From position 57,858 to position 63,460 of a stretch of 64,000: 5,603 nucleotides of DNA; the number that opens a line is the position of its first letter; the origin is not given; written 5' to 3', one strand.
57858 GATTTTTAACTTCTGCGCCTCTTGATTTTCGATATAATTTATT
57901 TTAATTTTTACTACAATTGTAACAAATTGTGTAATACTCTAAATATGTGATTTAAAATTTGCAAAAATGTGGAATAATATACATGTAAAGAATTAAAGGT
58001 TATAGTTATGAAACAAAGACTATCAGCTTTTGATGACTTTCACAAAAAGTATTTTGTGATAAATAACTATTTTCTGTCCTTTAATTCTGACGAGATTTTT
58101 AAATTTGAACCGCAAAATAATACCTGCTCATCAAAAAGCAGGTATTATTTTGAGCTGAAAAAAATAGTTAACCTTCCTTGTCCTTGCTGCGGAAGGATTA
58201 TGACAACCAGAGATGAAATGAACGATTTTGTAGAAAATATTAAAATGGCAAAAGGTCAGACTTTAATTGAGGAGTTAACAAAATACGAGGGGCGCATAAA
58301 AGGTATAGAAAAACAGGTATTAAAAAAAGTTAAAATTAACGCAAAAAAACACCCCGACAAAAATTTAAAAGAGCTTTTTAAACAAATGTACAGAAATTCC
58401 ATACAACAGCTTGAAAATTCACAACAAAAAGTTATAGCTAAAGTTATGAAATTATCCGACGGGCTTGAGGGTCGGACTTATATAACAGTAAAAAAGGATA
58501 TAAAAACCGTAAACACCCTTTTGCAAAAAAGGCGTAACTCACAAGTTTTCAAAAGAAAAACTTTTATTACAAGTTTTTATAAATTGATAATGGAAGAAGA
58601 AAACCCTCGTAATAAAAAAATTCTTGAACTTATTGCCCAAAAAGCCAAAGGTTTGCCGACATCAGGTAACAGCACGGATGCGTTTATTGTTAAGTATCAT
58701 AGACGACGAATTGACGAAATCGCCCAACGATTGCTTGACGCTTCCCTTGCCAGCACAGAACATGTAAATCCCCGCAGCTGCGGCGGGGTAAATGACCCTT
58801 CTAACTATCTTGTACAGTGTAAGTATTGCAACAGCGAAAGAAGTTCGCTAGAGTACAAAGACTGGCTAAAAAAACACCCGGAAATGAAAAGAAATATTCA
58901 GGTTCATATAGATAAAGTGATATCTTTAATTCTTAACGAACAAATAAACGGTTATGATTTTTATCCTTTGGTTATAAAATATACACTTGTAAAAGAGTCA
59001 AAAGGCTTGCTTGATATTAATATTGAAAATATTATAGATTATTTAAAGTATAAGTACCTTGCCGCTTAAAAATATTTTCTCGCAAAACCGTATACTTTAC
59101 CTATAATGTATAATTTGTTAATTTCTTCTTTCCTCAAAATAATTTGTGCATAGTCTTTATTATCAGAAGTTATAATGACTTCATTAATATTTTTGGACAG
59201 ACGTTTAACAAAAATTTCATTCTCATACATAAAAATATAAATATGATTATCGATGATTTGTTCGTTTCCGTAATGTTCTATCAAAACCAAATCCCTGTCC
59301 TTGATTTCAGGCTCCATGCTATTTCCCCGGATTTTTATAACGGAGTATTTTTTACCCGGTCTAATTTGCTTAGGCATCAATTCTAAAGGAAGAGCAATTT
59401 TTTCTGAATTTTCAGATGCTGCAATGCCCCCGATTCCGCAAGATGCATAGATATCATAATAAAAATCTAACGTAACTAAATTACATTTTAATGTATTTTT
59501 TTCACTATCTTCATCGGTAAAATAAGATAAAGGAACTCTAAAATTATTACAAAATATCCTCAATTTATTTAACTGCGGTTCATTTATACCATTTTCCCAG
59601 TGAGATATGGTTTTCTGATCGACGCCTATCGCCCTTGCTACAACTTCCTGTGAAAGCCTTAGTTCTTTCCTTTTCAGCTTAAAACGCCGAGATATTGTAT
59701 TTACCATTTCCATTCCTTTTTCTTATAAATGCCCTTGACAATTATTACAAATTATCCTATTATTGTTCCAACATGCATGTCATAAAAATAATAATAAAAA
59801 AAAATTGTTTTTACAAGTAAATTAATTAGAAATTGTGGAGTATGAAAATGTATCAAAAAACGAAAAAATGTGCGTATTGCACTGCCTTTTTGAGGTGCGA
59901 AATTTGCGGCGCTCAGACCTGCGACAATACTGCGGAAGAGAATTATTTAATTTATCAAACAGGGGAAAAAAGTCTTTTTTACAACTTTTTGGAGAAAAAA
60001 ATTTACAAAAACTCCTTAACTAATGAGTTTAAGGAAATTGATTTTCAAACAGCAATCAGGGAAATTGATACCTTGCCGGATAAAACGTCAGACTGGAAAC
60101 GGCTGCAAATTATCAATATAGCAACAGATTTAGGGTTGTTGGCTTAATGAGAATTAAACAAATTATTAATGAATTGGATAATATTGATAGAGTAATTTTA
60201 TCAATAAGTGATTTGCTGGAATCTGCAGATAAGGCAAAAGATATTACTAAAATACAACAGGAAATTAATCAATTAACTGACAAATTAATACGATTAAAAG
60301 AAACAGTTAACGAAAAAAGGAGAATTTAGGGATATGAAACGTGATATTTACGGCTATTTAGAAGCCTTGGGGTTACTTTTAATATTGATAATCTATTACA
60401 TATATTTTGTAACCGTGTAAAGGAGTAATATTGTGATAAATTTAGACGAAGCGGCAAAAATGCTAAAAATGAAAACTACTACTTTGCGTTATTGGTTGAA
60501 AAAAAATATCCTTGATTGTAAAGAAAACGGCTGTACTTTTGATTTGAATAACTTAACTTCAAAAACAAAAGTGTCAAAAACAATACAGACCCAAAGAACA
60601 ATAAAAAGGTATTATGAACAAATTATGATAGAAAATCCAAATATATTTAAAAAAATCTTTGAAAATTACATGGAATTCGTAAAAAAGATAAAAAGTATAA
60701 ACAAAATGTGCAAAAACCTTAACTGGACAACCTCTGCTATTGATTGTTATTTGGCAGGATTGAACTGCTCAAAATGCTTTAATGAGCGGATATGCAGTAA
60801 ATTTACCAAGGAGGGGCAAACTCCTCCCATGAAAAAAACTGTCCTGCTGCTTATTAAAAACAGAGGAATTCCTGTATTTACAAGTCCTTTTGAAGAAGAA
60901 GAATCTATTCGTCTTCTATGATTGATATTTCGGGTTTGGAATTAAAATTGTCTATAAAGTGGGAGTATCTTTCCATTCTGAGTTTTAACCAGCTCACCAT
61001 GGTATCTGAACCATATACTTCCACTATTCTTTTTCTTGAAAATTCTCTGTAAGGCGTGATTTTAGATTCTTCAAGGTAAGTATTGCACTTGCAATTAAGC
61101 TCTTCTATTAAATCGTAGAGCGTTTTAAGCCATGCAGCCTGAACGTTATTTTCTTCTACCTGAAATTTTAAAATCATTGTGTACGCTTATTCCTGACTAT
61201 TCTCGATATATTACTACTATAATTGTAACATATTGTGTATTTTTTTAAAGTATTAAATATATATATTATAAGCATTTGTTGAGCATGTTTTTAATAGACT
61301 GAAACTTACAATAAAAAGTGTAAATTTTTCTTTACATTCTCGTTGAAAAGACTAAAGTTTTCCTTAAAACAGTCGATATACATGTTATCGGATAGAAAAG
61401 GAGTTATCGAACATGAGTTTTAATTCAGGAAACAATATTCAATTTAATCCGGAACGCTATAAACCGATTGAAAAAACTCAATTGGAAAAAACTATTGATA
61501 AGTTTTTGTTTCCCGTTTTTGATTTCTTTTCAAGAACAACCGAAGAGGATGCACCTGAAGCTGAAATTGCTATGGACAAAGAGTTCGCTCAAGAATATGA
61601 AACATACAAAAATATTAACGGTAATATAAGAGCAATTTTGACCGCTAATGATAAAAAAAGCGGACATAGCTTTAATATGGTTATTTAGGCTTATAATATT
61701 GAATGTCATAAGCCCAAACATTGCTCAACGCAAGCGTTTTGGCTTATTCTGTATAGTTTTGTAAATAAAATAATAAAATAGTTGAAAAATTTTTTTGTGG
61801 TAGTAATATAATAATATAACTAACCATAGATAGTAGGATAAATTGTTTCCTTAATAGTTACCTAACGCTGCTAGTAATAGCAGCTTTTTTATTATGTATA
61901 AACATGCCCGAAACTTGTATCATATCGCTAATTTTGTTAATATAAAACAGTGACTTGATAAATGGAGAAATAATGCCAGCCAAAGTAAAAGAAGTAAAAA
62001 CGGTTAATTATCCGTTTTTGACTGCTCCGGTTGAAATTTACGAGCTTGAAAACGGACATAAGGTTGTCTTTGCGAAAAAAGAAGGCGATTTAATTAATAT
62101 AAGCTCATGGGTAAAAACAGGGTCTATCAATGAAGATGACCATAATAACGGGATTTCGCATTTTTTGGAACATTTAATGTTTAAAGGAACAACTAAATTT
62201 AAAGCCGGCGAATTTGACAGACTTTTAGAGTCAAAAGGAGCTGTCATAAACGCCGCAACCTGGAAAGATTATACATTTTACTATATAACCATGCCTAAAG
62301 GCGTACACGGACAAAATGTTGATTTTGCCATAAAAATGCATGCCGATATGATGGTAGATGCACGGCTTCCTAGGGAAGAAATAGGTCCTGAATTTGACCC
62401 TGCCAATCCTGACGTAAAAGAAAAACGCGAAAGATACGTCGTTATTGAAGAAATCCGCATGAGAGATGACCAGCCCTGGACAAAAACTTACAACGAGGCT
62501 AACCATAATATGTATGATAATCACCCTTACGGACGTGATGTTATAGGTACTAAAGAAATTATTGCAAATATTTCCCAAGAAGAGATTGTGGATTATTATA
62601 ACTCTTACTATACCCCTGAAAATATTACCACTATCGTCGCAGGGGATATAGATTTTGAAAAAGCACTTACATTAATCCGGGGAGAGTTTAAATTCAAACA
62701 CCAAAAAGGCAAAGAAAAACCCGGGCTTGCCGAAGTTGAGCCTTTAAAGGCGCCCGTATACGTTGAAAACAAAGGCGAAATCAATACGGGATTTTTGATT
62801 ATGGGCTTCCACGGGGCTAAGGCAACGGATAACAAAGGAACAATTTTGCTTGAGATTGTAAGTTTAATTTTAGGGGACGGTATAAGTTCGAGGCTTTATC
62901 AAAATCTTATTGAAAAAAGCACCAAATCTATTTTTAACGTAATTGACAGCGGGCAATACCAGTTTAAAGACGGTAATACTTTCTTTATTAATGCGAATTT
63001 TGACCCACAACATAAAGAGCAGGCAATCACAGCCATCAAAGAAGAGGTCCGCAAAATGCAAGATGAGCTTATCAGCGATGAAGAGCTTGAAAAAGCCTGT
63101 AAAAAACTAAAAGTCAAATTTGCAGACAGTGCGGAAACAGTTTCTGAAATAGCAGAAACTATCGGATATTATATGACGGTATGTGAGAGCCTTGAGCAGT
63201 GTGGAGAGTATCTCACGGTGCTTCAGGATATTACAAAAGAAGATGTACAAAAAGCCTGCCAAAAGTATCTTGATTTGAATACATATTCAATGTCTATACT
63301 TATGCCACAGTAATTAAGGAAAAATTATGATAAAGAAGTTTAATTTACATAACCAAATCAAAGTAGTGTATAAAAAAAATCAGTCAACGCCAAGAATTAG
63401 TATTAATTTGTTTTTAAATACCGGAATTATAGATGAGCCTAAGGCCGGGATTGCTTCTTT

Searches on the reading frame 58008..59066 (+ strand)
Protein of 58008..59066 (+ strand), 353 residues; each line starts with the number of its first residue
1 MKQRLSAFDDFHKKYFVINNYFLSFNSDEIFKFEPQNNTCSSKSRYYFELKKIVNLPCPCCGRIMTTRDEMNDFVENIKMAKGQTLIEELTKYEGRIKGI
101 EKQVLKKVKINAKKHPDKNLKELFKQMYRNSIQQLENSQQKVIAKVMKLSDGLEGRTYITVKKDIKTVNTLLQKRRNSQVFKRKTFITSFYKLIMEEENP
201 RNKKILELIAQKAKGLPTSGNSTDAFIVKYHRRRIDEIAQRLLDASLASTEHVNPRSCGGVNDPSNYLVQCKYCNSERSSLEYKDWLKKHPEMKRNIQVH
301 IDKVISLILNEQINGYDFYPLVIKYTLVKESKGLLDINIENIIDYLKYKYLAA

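Call 4: search_protein_families(library=pfam, proteins=[window:58008-59066:+], max_evalue=1)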
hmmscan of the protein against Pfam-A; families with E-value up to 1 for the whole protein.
window:58008-59066:+ (353 aa): 4 families
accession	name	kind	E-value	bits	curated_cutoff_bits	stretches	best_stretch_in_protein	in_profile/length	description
PF14279.12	HNH_5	-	1.5e-05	25.2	27.5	1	248-277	13-42/56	HNH endonuclease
PF01844.29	HNH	-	0.018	15.6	21.4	1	249-279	15-45/47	HNH endonuclease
PF02915.23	Rubrerythrin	-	0.11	13.4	22.8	1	118-212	29-125/137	Rubrerythrin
PF12491.13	ApoB100_C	-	0.46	10.9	27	0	124-151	2-29/57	Apolipoprotein B100 C terminal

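Call 7: search_protein_families(library=ncbifam, proteins=[window:58008-59066:+], max_evalue=1)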
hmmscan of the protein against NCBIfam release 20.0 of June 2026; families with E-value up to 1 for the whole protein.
window:58008-59066:+ (353 aa): 5 families
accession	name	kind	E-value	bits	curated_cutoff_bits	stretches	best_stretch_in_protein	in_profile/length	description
NF040563.1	guided_IscB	equivalog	7.8e-06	25.2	175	1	250-299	207-255/314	RNA-guided endonuclease IscB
NF058535.1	antiphage_EruA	equivalog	0.002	16.3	1000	1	163-300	505-632/1318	NACHT domain-containing antiphage protein EruA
TIGR04053.2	TIGR04053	equivalog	0.14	11.4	395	1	70-163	193-289/366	TIGR04053 family radical SAM/SPASM domain-containing protein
NF047912.1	ECs_2282_CxxC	subfamily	0.23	11.4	37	0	54-79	26-51/60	ECs_2282 family putative zinc-binding protein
NF011481.0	PRK14890.1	equivalog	0.49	10.4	61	1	35-70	7-42/61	putative Zn-ribbon RNA-binding protein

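Call 8: search_protein_families(library=padloc, proteins=[window:58008-59066:+], max_evalue=1)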
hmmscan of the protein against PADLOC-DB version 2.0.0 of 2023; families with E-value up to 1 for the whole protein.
window:58008-59066:+ (353 aa): 0 families

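Call 9: search_protein_families(library=phrogs, proteins=[window:58008-59066:+], max_evalue=1)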
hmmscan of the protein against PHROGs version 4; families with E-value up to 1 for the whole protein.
window:58008-59066:+ (353 aa): 18 families
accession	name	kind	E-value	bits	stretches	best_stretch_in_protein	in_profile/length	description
phrog_2214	-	DNA, RNA and nucleotide metabolism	2e-08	34.8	1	249-305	207-263/429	HNH endonuclease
phrog_2118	-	DNA, RNA and nucleotide metabolism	4.2e-06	27.5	1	251-289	194-232/301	HNH endonuclease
phrog_14314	-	DNA, RNA and nucleotide metabolism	7.4e-05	24.2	1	250-281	33-64/252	HNH endonuclease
phrog_5718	-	DNA, RNA and nucleotide metabolism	0.00014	22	1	246-303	141-198/394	HNH endonuclease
phrog_6050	-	DNA, RNA and nucleotide metabolism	0.00039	20.4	1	245-307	324-384/402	HNH endonuclease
phrog_1271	-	DNA, RNA and nucleotide metabolism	0.00048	20.6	1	249-290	287-327/361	HNH endonuclease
phrog_9545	-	DNA, RNA and nucleotide metabolism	0.00051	20.8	1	244-286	130-173/206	HNH endonuclease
phrog_7785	-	DNA, RNA and nucleotide metabolism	0.0037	18.2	1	250-289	83-122/147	HNH endonuclease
phrog_22283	-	unknown function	0.0038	18.2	1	249-307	39-95/135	-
phrog_8660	-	DNA, RNA and nucleotide metabolism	0.0047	18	1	242-287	140-185/196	HNH endonuclease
phrog_9645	-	DNA, RNA and nucleotide metabolism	0.0065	17.2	1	245-284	36-75/168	HNH endonuclease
phrog_16726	-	DNA, RNA and nucleotide metabolism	0.021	15.6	1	249-287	111-152/308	HNH endonuclease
phrog_25184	-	DNA, RNA and nucleotide metabolism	0.021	15.2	1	248-287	127-165/209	HNH endonuclease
phrog_1451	-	unknown function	0.047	14.7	0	181-236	24-77/112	-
phrog_12576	-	DNA, RNA and nucleotide metabolism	0.1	12.9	1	229-278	38-86/244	HNH endonuclease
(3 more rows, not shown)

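Call 91: predict_structure(alignment_id=A5)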
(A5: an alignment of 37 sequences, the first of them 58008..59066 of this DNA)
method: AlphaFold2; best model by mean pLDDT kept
length: 353 residues; sequences in the alignment: 37
mean_pLDDT: 88.0   pTM: 0.80
mean pLDDT of the five models: 88.0, 87.6, 87.2, 86.7, 86.1
residues with pLDDT >= 90: 281; 70-90: 22; 50-70: 5; < 50: 45
segments of 3 or more residues with pLDDT < 50: 1-45
pLDDT, mean of each block of 10 residues (from residue 1): 42 40 36 38 57 97 98 97 98 96 98 98 98 96 98 98 95 79 95 98 98 97 98 98 97 91 91 94 96 98 97 91 95 95 92 89
secondary structure, 60 per line:
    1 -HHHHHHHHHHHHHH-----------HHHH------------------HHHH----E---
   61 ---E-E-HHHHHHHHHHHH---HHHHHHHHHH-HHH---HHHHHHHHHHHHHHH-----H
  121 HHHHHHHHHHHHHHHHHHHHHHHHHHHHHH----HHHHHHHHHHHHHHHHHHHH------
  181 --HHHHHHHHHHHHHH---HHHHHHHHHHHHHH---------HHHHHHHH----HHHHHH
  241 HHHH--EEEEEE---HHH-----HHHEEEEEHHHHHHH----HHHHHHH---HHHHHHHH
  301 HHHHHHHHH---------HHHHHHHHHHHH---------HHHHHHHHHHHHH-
elements in order: H2-15 H27-30 H49-52 H68-79 H83-92 H100-114 H120-150 H155-174 H183-196 H200-213 H223-230 H235-244 E247-252 E267-271 H272-278 H283-289 H293-309 H319-330 H340-352

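Call 94: fold_search(model_id=the predicted structure, library=pdb)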
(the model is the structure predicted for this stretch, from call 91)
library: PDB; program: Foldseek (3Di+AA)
matches with E <= 10: 290; with E <= 0.001: 0
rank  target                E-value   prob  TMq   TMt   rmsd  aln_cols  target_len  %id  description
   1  5zkq_A                4.2e-01  0.05  0.09  0.11  24.2       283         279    9  Crystal structure of the human platelet-activating factor receptor in complex with ABT-491 (released 2018-06-20)
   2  8f43                  7.1e-01  0.80  0.17  0.44   5.0        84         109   17  HNH Nuclease Domain from G. stearothermophilus Cas9, K597A mutant (released 2022-12-21)
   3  9k32_A                8.2e-01  0.05  0.13  0.07  27.3       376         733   13  Cryo-EM structure of the NbaCas9-guide RNA-target DNA complex (released 2026-02-04)
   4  7mi8                  9.0e-01  0.18  0.13  0.07  17.6       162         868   14  Signal subtracted reconstruction of AAA5 and AAA6 domains of dynein in the presence of a pyrazolo-pyrimidinone-based com (released 2021-05-26)
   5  2fv2_A                1.0e+00  0.10  0.14  0.18  21.5       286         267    7  Crystal Structure Analysis of human Rcd-1 conserved region (released 2007-01-09)
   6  4h9d_A                1.1e+00  0.87  0.12  0.38   2.8        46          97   24  Crystal Structure of Mn-dependent Gme HNH nicking endonuclease from Geobacter metallireducens GS-15, Northeast Structu (released 2012-10-10)
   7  7mpz                  1.1e+00  0.41  0.17  0.39  15.6       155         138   15  HNH Nuclease Domain from G. stearothermophilus Cas9 (released 2021-12-22)
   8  9h5k_G                1.1e+00  0.09  0.16  0.10  15.8       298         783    9  Cryo-EM structure of the SEAC-EGOC supercomplex (released 2025-11-05)
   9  8zcz_A                1.2e+00  0.11  0.16  0.07  27.4       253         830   13  Cryo-EM structure of eSaCas9_NNG-guide RNA-target DNA complex in an interrogation state (released 2025-11-05)
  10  8qtt_G                1.2e+00  0.07  0.11  0.16  18.8       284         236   12  Crystal structure of a C-terminally truncated version of Arabidopsis thaliana 14-3-3 omega in complex with a phosphope (released 2023-11-15)
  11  4tql_A                1.2e+00  0.04  0.09  0.13  29.7       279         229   15  Computationally designed three helix bundle (released 2014-10-15)
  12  2z6e_A                1.2e+00  0.04  0.10  0.09  29.7       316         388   10  Crystal Structure of Human DAAM1 FH2 (released 2008-05-27)
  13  4h9d_B                1.3e+00  0.75  0.10  0.35   3.4        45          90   27  Crystal Structure of Mn-dependent Gme HNH nicking endonuclease from Geobacter metallireducens GS-15, Northeast Structu (released 2012-10-10)
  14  2yfb_B                1.4e+00  0.15  0.13  0.19  14.1       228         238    7  X-ray structure of McpS ligand binding domain in complex with succinate (released 2012-04-18)
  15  8fih_B                1.4e+00  0.14  0.10  0.28  19.9       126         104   13  Multi-state design of two-state switchable hinge proteins (released 2023-08-16)
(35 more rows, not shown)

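Call 96: search_protein_families(library=pfam, alignment_id=A5, max_evalue=0.01)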
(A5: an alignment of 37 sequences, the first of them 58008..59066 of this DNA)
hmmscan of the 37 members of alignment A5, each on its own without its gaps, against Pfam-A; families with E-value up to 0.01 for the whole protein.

A. member 1, window:58008-59066:+ (353 aa): 1 family
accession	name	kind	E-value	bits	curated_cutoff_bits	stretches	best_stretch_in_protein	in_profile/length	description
PF14279.12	HNH_5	-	1.5e-05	25.2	27.5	1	248-277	13-42/56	HNH endonuclease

B. families by the number of members that match (of 37 scanned): 9 families
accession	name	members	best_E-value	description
PF13395.12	HNH_4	14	0.0001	HNH endonuclease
PF14279.12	HNH_5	8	1.5e-05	HNH endonuclease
PF01844.29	HNH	7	1.6e-05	HNH endonuclease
PF18401.7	Thioredoxin_13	1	9.3e-05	Thioredoxin-like domain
PF10740.15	DUF2529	1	0.0025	Domain of unknown function (DUF2529)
PF16752.10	TBCC_N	1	0.0051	Tubulin-specific chaperone C N-terminal domain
PF19513.4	DUF6047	1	0.0066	Family of unknown function (DUF6047)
PF24718.1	HTH_73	1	0.0069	HTH-like domain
PF09321.15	DUF1978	1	0.0086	Domain of unknown function (DUF1978)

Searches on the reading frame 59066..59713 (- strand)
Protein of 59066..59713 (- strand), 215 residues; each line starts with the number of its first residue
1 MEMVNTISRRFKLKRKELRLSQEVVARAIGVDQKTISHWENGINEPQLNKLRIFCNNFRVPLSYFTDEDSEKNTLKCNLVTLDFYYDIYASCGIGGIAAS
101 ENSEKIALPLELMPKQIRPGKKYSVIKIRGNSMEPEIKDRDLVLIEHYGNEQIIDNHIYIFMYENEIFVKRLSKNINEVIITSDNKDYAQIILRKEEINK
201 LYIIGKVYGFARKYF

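Call 57: search_protein_families(library=pfam, proteins=[window:59066-59713:-], max_evalue=0.001)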
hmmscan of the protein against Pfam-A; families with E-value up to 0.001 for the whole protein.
window:59066-59713:- (215 aa): 4 families
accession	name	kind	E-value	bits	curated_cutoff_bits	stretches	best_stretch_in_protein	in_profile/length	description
PF00717.28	Peptidase_S24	-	2.2e-21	76.1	23.3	1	90-207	6-115/116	Peptidase S24-like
PF01381.28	HTH_3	-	4.1e-13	49.6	23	1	12-65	2-55/55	Helix-turn-helix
PF13560.12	HTH_31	-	3.4e-07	30.9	27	1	9-60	4-56/64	Helix-turn-helix domain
PF12844.13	HTH_19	-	2.4e-06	27.8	30.2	1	9-64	2-57/64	Helix-turn-helix domain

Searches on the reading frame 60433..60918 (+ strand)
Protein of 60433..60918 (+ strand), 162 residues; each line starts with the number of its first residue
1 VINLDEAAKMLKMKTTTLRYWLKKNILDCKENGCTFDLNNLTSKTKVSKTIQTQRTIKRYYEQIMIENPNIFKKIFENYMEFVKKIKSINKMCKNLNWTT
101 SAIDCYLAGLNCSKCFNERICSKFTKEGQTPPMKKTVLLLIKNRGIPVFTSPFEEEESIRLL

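Call 57: search_protein_families(library=pfam, proteins=[window:60433-60918:+], max_evalue=0.001)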
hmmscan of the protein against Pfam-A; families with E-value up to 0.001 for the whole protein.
window:60433-60918:+ (162 aa): 3 families
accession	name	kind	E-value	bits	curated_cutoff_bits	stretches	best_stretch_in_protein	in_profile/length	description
PF13411.12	MerR_1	-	2e-05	25.1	21.6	1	4-32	3-31/69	MerR HTH family regulatory protein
PF00376.29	MerR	-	0.00025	21.2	28.2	0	6-27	4-25/38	MerR family regulatory protein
PF12728.13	HTH_17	-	0.00074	20.2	27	0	3-27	3-27/51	Helix-turn-helix domain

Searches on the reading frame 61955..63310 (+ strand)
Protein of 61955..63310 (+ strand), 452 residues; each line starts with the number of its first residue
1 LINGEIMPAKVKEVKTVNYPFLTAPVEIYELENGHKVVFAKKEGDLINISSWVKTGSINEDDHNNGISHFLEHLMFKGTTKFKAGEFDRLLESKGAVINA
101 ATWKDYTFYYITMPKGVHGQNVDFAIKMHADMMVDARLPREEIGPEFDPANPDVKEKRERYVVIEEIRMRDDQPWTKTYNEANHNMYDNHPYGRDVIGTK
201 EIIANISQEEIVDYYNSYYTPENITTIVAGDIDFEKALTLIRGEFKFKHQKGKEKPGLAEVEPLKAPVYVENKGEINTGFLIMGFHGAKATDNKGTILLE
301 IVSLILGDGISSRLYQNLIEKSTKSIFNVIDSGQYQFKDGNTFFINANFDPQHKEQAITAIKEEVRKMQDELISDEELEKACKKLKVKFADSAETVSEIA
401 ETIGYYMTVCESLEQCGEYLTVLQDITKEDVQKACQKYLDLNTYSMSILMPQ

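Call 57: search_protein_families(library=pfam, proteins=[window:61955-63310:+], max_evalue=0.001)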
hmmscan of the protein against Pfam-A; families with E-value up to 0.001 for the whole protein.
window:61955-63310:+ (452 aa): 2 families
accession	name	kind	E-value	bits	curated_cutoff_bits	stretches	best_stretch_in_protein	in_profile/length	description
PF05193.26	Peptidase_M16_C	-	3e-31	109.1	23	1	205-385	1-181/181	Peptidase M16 inactive domain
PF00675.25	Peptidase_M16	-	3.1e-24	86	22.3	1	41-163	6-127/149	Insulinase (Peptidase family M16)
